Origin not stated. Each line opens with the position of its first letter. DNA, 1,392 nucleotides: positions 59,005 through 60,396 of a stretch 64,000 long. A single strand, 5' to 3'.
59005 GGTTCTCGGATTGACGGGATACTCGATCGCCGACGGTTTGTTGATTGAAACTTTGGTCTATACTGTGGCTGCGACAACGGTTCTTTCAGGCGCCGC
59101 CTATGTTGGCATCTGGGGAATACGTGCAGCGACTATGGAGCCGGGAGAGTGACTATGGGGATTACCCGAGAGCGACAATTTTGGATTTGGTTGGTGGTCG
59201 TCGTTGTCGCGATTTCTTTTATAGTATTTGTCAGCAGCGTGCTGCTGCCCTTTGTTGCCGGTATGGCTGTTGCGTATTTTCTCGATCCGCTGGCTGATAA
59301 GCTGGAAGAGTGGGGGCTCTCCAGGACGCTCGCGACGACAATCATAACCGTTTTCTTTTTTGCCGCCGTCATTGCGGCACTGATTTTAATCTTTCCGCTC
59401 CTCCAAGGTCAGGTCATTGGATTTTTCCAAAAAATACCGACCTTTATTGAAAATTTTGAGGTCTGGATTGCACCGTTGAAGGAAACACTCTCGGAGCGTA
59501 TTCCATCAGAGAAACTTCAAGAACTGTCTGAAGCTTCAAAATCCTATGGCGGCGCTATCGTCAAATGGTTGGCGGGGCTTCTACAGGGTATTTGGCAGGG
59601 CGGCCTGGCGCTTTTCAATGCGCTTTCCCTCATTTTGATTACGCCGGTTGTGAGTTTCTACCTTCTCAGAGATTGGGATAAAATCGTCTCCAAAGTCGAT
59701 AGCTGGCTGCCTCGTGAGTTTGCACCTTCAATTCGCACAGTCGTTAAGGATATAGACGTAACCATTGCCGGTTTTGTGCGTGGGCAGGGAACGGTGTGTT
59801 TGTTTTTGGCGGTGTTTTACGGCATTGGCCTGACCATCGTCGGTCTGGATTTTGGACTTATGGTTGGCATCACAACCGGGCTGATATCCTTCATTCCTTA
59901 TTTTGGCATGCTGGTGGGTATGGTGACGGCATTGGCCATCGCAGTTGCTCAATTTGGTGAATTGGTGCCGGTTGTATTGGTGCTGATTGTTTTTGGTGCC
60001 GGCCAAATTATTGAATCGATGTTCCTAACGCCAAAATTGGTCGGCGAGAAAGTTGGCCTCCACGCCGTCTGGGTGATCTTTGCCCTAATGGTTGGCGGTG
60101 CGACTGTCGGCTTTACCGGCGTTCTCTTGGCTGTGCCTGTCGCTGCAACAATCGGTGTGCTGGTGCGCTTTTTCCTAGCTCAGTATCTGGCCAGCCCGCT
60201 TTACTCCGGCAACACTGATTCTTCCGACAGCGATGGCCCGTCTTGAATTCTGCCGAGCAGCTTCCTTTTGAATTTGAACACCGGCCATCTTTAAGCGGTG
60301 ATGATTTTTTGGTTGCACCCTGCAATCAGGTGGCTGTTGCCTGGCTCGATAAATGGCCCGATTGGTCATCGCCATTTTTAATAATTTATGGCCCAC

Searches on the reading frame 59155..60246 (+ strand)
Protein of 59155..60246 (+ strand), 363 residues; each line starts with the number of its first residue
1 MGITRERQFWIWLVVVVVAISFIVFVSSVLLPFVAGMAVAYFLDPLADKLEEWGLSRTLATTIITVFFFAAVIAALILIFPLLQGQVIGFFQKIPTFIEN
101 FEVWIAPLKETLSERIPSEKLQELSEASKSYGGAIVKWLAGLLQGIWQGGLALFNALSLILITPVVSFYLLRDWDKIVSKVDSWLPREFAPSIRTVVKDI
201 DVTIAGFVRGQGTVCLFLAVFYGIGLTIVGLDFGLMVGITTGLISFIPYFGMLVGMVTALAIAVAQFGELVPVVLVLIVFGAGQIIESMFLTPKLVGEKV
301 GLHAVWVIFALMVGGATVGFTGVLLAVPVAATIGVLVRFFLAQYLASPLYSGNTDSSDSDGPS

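Call 53: search_protein_families(library=pfam, proteins=[window:59155-60246:+])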
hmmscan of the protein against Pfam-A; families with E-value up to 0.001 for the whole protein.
window:59155-60246:+ (363 aa): 1 family
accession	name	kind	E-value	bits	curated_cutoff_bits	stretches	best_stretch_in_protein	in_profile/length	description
PF01594.21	AI-2E_transport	-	1.1e-55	189.6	34.3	1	10-338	2-324/327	AI-2E family transporter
